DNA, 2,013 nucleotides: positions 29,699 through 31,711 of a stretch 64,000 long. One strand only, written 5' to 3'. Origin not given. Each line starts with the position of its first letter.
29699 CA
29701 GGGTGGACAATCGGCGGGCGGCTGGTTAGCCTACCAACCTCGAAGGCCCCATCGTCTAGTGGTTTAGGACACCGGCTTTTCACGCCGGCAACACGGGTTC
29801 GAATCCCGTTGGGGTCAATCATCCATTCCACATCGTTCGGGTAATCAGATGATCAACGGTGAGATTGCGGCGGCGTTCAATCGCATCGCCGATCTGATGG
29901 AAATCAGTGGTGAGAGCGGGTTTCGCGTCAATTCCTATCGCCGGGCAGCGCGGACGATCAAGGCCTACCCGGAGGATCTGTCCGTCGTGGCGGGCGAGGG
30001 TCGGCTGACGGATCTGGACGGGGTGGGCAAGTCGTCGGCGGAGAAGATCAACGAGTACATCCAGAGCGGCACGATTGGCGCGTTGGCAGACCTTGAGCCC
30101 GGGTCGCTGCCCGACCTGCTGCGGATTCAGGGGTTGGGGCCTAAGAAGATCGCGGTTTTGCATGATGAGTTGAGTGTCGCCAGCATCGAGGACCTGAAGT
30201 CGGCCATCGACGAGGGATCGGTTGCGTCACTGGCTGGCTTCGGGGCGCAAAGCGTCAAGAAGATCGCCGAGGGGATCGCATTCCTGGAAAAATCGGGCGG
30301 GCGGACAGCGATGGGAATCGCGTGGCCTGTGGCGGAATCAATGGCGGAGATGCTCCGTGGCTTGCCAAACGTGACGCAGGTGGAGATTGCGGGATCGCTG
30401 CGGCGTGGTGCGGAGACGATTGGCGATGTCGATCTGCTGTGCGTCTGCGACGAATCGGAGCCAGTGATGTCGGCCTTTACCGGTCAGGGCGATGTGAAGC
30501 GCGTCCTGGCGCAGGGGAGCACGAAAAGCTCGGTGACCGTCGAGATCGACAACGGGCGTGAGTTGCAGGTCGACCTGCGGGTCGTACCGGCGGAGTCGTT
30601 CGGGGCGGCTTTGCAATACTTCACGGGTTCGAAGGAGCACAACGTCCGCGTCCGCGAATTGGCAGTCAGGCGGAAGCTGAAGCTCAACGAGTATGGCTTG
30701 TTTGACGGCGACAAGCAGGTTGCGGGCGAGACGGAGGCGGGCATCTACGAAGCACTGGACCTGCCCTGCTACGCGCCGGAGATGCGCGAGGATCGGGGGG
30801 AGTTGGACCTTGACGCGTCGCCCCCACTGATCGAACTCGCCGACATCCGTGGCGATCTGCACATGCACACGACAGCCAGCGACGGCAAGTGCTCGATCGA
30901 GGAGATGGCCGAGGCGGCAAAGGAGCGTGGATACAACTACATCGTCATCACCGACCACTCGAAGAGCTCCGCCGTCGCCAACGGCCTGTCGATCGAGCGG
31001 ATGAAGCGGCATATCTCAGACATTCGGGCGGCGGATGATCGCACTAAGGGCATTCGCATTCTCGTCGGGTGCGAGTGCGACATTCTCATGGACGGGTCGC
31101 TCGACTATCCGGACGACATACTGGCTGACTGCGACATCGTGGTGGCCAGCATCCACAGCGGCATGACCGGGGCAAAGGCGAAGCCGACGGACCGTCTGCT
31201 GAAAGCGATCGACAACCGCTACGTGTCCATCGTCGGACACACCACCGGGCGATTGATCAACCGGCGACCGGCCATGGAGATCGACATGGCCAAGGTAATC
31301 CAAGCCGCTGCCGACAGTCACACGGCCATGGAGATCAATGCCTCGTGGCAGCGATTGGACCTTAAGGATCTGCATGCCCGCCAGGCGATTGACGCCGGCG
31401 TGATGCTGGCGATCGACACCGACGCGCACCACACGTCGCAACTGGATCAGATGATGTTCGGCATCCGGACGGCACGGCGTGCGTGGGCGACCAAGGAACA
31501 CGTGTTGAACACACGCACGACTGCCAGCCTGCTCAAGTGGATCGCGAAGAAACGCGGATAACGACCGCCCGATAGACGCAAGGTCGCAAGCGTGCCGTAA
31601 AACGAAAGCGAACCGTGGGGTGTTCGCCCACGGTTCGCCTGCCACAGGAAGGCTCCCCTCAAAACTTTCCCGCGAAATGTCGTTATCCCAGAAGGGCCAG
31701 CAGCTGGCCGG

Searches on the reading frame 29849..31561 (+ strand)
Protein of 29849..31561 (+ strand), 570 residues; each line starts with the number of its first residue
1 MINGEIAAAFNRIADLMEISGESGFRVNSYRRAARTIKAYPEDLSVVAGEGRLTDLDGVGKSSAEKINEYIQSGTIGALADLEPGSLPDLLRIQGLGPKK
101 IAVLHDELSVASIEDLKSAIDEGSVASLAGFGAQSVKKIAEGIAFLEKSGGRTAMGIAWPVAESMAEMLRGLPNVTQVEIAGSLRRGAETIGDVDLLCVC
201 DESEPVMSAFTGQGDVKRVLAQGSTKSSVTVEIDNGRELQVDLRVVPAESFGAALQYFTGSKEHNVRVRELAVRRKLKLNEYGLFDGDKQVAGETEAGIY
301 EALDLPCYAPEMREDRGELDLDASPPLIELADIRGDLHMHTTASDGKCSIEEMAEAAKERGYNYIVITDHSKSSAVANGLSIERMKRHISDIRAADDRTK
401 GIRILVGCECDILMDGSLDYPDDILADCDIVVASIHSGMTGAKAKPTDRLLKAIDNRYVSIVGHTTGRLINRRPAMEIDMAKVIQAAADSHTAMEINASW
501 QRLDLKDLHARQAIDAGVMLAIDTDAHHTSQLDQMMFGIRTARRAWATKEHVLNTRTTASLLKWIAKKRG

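Call 64: search_protein_families(library=pfam, proteins=[window:29849-31561:+], max_evalue=0.00001)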
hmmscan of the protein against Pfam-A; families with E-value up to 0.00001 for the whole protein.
window:29849-31561:+ (570 aa): 4 families
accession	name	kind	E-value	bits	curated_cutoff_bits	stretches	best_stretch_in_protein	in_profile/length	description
PF14791.11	DNA_pol_B_thumb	-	2.2e-21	75.9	25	1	254-314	1-63/63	DNA polymerase beta thumb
PF14716.13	HHH_8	-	2.8e-21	76.1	30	1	2-75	2-72/73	Helix-hairpin-helix domain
PF02811.25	PHP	-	5.9e-13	49.9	26.4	1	336-497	1-162/164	PHP domain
PF14520.12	HHH_5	-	1.2e-07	32.5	27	0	89-142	3-54/57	Helix-hairpin-helix domain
